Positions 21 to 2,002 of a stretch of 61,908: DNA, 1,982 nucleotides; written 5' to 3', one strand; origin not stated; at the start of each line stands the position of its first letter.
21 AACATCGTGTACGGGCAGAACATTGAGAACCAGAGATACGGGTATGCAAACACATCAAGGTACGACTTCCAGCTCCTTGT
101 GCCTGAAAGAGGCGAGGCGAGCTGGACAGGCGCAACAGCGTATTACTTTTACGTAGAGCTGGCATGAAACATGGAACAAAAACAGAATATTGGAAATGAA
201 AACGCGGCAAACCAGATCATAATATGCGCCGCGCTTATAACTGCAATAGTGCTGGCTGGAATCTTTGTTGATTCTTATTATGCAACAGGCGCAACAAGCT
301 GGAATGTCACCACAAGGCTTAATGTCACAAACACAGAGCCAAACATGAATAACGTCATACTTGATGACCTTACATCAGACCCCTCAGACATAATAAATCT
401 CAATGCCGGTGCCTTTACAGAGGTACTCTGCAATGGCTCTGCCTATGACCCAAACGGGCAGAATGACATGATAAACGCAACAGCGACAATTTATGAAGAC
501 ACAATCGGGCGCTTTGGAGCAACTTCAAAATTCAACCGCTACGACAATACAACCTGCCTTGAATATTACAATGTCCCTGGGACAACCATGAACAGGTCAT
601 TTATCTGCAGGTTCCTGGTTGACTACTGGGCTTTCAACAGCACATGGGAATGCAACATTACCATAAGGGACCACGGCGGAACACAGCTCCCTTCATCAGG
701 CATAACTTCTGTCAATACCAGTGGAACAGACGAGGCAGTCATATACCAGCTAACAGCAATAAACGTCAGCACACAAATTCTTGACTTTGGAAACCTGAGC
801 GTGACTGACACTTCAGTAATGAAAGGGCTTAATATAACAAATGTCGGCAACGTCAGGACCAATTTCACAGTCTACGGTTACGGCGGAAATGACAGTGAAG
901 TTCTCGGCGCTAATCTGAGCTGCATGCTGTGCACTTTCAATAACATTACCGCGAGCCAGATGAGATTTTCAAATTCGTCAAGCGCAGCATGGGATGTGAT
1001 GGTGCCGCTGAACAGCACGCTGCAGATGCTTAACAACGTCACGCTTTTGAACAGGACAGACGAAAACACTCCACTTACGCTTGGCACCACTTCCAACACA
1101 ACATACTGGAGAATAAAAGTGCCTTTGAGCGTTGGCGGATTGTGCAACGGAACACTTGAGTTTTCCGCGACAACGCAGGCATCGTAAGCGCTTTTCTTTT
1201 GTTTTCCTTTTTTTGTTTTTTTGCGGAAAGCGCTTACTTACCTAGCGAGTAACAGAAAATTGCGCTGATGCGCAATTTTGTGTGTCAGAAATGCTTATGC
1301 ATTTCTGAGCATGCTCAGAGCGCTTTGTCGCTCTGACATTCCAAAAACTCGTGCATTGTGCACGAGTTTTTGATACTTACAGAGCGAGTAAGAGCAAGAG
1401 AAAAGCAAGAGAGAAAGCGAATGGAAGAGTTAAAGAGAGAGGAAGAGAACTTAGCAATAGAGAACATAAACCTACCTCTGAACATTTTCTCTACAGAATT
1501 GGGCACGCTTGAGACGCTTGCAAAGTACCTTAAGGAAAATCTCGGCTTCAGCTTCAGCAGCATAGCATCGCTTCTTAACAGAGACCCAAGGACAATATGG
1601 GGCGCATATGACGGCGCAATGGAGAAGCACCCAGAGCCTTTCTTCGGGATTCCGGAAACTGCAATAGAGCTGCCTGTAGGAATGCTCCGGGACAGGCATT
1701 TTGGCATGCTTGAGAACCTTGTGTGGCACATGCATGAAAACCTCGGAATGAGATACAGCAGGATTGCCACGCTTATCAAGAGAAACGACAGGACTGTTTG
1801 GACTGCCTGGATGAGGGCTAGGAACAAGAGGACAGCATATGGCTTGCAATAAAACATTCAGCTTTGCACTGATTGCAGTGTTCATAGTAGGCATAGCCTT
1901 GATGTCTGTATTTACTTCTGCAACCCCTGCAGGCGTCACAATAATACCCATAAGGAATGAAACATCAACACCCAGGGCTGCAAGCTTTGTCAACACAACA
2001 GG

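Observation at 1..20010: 20-kb island of modular, operon-packed surface glycoproteins bracketed by family-A paralogs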

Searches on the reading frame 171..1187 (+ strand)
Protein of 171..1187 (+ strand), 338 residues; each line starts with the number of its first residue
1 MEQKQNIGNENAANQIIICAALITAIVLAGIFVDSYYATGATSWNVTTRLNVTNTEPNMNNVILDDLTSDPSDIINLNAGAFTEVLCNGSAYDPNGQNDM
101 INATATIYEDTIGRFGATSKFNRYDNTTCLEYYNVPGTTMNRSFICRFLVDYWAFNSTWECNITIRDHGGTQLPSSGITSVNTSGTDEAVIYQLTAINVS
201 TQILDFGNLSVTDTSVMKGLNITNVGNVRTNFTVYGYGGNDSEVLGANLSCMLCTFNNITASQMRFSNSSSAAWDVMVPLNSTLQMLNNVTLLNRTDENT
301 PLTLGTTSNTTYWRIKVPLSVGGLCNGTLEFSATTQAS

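Call 4: search_protein_families(library=pfam, max_evalue=0.01, proteins=[window:171-1187:+])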
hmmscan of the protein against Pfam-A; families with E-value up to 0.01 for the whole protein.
window:171-1187:+ (338 aa): 0 families

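Call 7: search_protein_families(library=ncbifam, max_evalue=0.01, proteins=[window:171-1187:+])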
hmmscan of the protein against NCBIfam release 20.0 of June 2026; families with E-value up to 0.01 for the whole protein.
window:171-1187:+ (338 aa): 0 families

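Call 9: search_solved_structures(query=window:171-1187:+, max_evalue=10)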
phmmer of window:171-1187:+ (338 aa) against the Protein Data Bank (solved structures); distinct sequences matched with E-value up to 10: 1.
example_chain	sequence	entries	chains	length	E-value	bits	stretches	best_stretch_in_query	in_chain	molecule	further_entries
8vrd_P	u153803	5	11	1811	2.5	10.5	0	211-254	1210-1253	TUBGCP6 protein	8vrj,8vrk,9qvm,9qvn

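Call 35: find_homologous_proteins(query=window:171-1187:+, max_evalue=0.001)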
Query window:171-1187:+ (338 aa): 36 proteins with E <= 0.001 among 1142 candidates.
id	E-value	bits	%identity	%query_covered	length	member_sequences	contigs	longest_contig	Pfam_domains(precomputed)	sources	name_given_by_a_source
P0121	1.0e-218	743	100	100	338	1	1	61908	-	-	-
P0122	4.1e-174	596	80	98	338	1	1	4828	-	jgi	jgi:hypothetical protein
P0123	7.3e-168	576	77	100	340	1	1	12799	-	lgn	-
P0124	1.4e-147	509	69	98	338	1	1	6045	-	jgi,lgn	jgi:hypothetical protein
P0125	1.1e-141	490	68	96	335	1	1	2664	-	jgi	jgi:hypothetical protein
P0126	4.8e-93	330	52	98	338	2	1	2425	-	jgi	-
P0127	1.1e-92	329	53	95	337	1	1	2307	-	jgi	jgi:hypothetical protein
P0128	3.6e-91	324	51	95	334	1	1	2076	-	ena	-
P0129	2.3e-69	252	44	94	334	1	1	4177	-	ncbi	-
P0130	2.4e-51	193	41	94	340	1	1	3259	-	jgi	jgi:uncharacterized membrane protein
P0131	1.5e-49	187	41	94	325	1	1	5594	-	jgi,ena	-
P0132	2.0e-48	183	38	92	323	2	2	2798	-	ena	-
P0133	3.2e-47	179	38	94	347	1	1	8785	-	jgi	jgi:hypothetical protein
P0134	1.1e-46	178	40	94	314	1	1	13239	-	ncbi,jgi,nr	ncbi:hypothetical protein KY366_06615 [Candidatus Woesearchaeota archaeon]|nr:hypothetical protein [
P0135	3.9e-45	173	38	92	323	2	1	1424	-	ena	-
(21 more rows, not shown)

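Call 49: predict_structure(alignment_id=A2)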
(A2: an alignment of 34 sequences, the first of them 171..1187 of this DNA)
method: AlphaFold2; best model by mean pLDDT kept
length: 338 residues; sequences in the alignment: 34
mean_pLDDT: 88.0   pTM: 0.74
mean pLDDT of the five models: 88.0, 87.1, 86.5, 86.5, 85.6
residues with pLDDT >= 90: 230; 70-90: 63; 50-70: 39; < 50: 6
segments of 3 or more residues with pLDDT < 50: 1-5
pLDDT, mean of each block of 10 residues (from residue 1): 49 78 82 55 60 82 93 93 97 93 96 89 94 95 97 96 91 66 96 96 95 95 95 94 90 95 95 95 87 89 90 96 95 84
secondary structure, 60 per line:
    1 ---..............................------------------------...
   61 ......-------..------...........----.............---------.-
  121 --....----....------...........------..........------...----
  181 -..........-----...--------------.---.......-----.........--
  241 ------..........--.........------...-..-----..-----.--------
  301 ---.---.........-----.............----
elements in order: H4-33 E58-66 E82-92 E100-109 E123-126 E131-134 E141-151 E158-167 E182-191 E197-199 E218-224 E230-238 E250-256 E264-267 E308-316 E322-334

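Call 52: fold_search(model_id=the predicted structure, library=pdb)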
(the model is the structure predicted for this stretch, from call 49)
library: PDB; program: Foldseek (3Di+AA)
matches with E <= 10: 1760; with E <= 0.001: 13
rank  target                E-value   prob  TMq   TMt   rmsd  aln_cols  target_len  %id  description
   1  6avu_A                7.2e-05  0.95  0.24  0.11  16.1       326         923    9  Human alpha-V beta-3 Integrin (open conformation) in complex with the therapeutic antibody LM609 (released 2017-11-01)
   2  6avq_A                1.8e-04  0.97  0.27  0.13  14.8       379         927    9  The Therapeutic Antibody LM609 Selectively Inhibits Ligand Binding to Human alpha-V beta-3 Integrin via Steric Hindran (released 2017-11-01)
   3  8xen_A                1.9e-04  0.91  0.24  0.12  16.3       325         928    8  Cryo-EM structure of integrin ITGAV/ITGB3 complex, conformation 4 (released 2024-12-18)
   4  1kiu_B                2.5e-04  1.00  0.34  0.39   9.5       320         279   11  FimH adhesin Q133N mutant-FimC chaperone complex with methyl-alpha-D-mannose (released 2002-06-05)
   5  6avr_A                2.5e-04  0.93  0.25  0.12  13.9       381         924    8  Human alpha-V beta-3 Integrin (intermediate conformation) in complex with the therapeutic antibody LM609 (released 2017-11-01)
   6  1r19_D                2.5e-04  0.89  0.21  0.23  16.6       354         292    7  Crystal Structure Analysis of S.epidermidis adhesin SdrG binding to Fibrinogen (Apo structure) (released 2003-10-28)
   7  3ije_A                2.6e-04  0.96  0.26  0.12  16.6       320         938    8  Crystal structure of the complete integrin alhaVbeta3 ectodomain plus an Alpha/beta transmembrane fragment (released 2009-09-29)
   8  3f83                  3.3e-04  0.99  0.34  0.25  10.7       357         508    9  Structure of fusion complex of the minor pilin CfaE and major pilin CfaB of CFA/I pili from ETEC E. coli (released 2009-08-11)
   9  4kkq_A                3.6e-04  0.93  0.18  0.25  20.2       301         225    8  Crystal structure of Vibrio cholerae RbmA (crystal form 1) (released 2013-05-22)
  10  1r17_A                3.8e-04  0.66  0.17  0.18  18.4       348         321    8  Crystal Structure Analysis of S.epidermidis adhesin SdrG binding to Fibrinogen (adhesin-ligand complex) (released 2003-10-28)
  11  7sqc_O0               6.9e-04  0.93  0.21  0.09  10.9       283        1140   10  Ciliary C1 central pair apparatus isolated from Chlamydomonas reinhardtii (released 2022-04-13)
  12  8xei_A                6.9e-04  0.89  0.24  0.12  14.9       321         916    7  Cryo-EM structure of integrin ITGAV/ITGB3 complex, conformation 1 (released 2024-12-18)
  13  4g1m_A                9.6e-04  0.85  0.26  0.12  15.5       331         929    9  Re-refinement of alpha V beta 3 structure (released 2012-12-12)
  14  4b60_A                1.0e-03  0.75  0.20  0.22  17.9       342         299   10  Structure of rFnBPA(189-505) in complex with fibrinogen gamma chain C- terminal peptide (released 2013-10-09)
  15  2ral_A                1.0e-03  0.60  0.18  0.19  20.3       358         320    9  Crystal Structure Analysis of double cysteine mutant of S.epidermidis adhesin SdrG: Evidence for the Dock,Lock and Lat (released 2007-11-06)
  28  2hb0_B                2.0e-03  0.89  0.26  0.26  15.7       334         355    9  Crystal Structure of CfaE, the Adhesive Subunit of CFA/I Fimbria of Enterotoxigenic Escherichia coli (released 2007-06-26)
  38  2hb0_A                3.3e-03  0.80  0.25  0.24  15.8       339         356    8  Crystal Structure of CfaE, the Adhesive Subunit of CFA/I Fimbria of Enterotoxigenic Escherichia coli (released 2007-06-26)
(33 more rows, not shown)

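Call 74: find_encoding_contigs(protein=P0123, flank=10000, max_places=2)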
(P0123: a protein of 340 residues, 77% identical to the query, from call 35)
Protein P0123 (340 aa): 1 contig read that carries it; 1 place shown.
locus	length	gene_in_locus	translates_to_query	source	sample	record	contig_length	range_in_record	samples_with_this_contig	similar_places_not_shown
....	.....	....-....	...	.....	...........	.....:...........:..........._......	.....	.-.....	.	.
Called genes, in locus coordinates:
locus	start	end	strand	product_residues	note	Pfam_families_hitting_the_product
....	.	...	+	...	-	?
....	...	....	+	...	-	-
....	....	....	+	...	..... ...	-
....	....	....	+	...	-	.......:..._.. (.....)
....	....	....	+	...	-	-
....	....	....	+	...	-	-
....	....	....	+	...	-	-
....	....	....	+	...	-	-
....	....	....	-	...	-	-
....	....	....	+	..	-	-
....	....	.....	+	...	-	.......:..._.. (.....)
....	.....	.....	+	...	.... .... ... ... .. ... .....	?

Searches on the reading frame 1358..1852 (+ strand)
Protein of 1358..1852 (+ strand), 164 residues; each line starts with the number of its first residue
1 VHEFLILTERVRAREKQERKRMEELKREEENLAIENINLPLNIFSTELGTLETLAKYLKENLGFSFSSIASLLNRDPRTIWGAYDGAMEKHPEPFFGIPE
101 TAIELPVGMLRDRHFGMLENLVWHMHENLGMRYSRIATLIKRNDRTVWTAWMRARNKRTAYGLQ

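Call 4: search_protein_families(library=pfam, max_evalue=0.01, proteins=[window:1358-1852:+])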
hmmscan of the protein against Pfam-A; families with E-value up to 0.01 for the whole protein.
window:1358-1852:+ (164 aa): 3 families
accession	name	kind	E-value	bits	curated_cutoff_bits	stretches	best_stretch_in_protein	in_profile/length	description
PF13384.12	HTH_23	-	1e-05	25.6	24.6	0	125-154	14-40/50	Homeodomain-like domain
PF08281.18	Sigma70_r4_2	-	8.2e-05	22.6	25.7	0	125-157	21-53/54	Sigma-70, region 4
PF13936.12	HTH_38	-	0.00059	20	27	0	63-80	20-37/44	Helix-turn-helix domain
